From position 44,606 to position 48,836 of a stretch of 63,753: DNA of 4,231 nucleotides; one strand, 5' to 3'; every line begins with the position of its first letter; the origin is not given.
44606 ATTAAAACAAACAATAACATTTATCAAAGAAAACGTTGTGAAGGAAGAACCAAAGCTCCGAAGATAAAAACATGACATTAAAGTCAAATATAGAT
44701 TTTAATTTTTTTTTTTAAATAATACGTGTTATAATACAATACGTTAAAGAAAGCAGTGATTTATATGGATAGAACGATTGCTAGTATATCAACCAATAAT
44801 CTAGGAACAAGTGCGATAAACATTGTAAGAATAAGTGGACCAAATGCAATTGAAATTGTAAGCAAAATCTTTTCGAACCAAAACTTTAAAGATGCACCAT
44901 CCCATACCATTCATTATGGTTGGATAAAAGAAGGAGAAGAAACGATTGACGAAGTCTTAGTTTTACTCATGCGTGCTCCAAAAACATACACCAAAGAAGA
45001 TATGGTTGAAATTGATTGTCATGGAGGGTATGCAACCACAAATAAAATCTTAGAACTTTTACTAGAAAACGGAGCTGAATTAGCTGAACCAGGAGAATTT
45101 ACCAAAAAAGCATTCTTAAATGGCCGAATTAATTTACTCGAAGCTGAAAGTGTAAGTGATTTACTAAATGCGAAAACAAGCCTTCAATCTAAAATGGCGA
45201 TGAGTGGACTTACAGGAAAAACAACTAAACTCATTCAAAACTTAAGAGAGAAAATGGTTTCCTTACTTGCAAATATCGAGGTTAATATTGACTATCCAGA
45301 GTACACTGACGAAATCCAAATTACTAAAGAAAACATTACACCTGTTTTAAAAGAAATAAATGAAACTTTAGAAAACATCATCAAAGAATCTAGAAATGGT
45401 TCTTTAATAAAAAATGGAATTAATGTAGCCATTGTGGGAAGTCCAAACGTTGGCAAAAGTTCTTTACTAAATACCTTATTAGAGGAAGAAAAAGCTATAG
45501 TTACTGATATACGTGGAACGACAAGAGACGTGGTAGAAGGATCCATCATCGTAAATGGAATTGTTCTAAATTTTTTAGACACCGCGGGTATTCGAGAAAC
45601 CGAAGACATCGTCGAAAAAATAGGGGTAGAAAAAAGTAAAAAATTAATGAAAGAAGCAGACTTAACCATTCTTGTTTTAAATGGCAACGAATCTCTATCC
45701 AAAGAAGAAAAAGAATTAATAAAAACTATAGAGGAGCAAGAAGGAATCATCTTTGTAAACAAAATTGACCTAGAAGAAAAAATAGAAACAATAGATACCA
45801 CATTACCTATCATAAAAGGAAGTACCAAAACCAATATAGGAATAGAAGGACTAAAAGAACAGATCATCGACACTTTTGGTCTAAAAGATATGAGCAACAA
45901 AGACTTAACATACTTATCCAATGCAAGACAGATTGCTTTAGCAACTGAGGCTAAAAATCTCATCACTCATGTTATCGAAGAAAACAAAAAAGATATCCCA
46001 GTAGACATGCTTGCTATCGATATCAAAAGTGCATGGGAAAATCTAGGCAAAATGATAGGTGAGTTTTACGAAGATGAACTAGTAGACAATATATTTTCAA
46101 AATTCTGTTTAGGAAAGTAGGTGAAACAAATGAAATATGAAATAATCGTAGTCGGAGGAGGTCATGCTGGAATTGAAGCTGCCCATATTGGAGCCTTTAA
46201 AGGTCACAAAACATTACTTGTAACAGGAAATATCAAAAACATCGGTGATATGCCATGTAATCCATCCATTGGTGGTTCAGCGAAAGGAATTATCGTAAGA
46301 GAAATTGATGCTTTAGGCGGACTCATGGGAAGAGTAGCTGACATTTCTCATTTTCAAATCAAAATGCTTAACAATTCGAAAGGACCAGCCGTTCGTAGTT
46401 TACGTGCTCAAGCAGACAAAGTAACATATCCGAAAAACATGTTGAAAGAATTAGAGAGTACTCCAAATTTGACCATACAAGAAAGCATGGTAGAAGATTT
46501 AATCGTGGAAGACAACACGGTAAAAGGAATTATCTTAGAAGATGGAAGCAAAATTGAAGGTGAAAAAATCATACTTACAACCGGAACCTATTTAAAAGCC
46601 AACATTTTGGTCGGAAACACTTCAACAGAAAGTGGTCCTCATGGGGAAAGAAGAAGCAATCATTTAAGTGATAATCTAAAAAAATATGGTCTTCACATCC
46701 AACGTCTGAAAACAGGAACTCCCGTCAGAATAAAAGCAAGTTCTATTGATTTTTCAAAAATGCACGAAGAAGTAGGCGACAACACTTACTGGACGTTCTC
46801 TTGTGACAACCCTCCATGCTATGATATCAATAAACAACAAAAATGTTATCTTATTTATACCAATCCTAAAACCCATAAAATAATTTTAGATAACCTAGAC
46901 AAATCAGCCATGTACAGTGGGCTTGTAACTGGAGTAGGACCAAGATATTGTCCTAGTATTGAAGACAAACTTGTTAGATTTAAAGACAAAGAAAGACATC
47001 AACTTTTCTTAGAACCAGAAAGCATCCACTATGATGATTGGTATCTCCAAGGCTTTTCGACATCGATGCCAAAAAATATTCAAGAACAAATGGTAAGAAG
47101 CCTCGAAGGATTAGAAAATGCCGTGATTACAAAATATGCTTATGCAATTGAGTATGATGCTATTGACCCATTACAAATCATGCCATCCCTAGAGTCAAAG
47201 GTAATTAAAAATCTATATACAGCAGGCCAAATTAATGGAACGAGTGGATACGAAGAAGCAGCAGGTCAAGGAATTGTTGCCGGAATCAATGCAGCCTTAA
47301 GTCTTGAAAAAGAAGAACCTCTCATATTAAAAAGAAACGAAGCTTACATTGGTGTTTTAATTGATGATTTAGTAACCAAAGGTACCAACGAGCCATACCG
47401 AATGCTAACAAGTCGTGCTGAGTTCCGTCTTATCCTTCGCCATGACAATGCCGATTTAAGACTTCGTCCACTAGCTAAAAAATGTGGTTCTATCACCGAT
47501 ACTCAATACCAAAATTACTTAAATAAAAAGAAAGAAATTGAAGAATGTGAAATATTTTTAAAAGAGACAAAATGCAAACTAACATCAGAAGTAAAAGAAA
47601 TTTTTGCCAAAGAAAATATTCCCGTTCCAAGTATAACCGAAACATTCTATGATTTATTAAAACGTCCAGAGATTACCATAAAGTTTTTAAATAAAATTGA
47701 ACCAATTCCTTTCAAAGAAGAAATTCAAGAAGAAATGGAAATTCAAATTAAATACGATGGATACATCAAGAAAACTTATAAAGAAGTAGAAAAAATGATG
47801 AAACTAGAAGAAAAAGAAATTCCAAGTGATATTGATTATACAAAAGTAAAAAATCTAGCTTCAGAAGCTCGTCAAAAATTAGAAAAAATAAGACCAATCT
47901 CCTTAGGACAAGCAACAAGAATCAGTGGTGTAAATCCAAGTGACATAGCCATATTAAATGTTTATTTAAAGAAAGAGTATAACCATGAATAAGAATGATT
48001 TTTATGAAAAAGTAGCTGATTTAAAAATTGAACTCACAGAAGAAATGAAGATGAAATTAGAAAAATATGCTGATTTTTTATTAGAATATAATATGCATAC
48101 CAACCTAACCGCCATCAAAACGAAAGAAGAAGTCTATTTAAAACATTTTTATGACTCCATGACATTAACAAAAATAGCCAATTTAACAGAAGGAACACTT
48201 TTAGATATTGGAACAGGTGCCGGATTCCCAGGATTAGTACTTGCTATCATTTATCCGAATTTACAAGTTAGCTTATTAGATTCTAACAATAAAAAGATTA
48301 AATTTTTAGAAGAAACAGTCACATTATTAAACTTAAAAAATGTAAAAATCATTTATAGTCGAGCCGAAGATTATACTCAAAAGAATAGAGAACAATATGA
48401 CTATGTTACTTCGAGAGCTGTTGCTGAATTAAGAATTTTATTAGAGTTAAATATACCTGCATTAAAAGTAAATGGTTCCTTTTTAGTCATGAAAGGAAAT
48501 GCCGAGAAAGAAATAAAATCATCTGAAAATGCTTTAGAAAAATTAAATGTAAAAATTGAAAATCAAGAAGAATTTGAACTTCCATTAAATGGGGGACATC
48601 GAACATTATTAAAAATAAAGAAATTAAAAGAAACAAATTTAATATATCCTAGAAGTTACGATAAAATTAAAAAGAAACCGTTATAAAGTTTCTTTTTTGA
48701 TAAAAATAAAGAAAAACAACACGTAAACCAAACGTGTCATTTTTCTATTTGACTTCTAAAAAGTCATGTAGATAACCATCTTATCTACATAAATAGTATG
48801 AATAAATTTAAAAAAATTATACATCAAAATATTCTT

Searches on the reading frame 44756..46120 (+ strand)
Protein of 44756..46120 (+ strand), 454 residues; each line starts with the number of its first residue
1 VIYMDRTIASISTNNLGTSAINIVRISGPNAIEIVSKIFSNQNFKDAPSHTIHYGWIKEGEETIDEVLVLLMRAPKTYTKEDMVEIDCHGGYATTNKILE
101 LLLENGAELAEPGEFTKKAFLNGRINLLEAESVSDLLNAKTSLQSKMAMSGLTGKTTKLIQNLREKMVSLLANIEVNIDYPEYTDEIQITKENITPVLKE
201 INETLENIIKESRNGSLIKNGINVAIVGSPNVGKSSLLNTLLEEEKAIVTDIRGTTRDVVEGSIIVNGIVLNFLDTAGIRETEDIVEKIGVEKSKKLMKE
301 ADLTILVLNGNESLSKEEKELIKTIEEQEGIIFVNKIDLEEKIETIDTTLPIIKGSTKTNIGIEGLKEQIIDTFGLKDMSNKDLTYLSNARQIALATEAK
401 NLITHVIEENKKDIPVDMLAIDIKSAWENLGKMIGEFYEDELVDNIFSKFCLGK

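Call 7: search_protein_families(library=pfam, proteins=[window:44756-46120:+])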
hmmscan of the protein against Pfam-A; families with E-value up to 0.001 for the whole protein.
window:44756-46120:+ (454 aa): 8 families
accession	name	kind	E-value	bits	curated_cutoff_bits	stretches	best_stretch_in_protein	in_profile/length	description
PF12631.12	MnmE_helical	-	6.8e-52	177.1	40.1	1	127-451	1-211/211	MnmE helical domain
PF10396.14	TrmE_N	-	1.6e-41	141.6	29.8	1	7-124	1-117/117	GTP-binding protein TrmE N-terminus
PF01926.29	MMR_HSR1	-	1.6e-26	93.1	21.9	1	223-336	1-113/113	50S ribosome-binding GTPase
PF02421.24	FeoB_N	-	7e-08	32.6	27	1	223-369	2-155/156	Ferrous iron transport protein B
PF00009.33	GTP_EFTU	-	1e-06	28.9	26.5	1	221-341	3-137/188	Elongation factor Tu GTP binding domain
PF04548.22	AIG1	-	2.8e-06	27.3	27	1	223-327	2-109/212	AIG1 family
PF00350.29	Dynamin_N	-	1.1e-05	25.9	27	0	224-260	1-36/168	Dynamin family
PF08477.19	Roc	-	0.00044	20.9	27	0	224-338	2-119/119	Ras of Complex, Roc, domain of DAPkinase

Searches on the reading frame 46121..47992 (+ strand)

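Call 7: search_protein_families(library=pfam, proteins=[window:46121-47992:+])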
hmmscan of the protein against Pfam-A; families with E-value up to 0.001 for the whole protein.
window:46121-47992:+ (623 aa): 5 families
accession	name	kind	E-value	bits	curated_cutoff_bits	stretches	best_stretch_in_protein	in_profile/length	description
PF01134.28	GIDA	-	8.1e-157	522.7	22.1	1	8-398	2-390/391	Glucose inhibited division protein A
PF13932.14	SAM_GIDA_C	-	1.7e-24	85.8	27.1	1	557-612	1-56/57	tRNA modifying enzyme MnmG/GidA C-terminal helical bundle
PF21680.2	GIDA_C_1st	-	1.3e-15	58.3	24.7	1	460-551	1-94/96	tRNA modifying enzyme MnmG/GidA C-terminal helical domain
PF00890.30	FAD_binding_2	-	0.00021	21.1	20.4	0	8-36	2-30/414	FAD binding domain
PF07992.20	Pyr_redox_2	-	0.00055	19.9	26.1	0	6-155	1-108/291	Pyridine nucleotide-disulphide oxidoreductase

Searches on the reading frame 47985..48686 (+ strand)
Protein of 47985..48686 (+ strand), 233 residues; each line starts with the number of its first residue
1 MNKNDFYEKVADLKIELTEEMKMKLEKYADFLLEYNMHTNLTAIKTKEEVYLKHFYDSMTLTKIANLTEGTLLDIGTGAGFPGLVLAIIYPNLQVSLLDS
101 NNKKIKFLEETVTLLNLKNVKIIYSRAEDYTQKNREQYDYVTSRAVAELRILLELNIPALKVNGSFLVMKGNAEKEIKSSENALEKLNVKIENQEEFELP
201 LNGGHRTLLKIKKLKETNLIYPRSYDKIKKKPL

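Call 7: search_protein_families(library=pfam, proteins=[window:47985-48686:+])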
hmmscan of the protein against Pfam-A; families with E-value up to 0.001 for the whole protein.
window:47985-48686:+ (233 aa): 6 families
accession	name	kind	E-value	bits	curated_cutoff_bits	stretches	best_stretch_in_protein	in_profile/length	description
PF02527.21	GidB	-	1.3e-49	168.4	27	1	23-193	3-172/184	rRNA small subunit methyltransferase G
PF13847.12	Methyltransf_31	-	1.8e-10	41.1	27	1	71-181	6-120/145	Methyltransferase domain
PF05175.20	MTS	-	2.2e-08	34.4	23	1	49-142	9-103/170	Methyltransferase small domain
PF03848.20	TehB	-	6.9e-06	26.1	20.4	1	64-146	26-104/193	Tellurite resistance protein TehB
PF13649.12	Methyltransf_25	-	0.00016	22.7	27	1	73-144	2-71/97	Methyltransferase domain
PF10294.15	Methyltransf_16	-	0.00023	21.4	21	1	51-121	31-99/174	Lysine methyltransferase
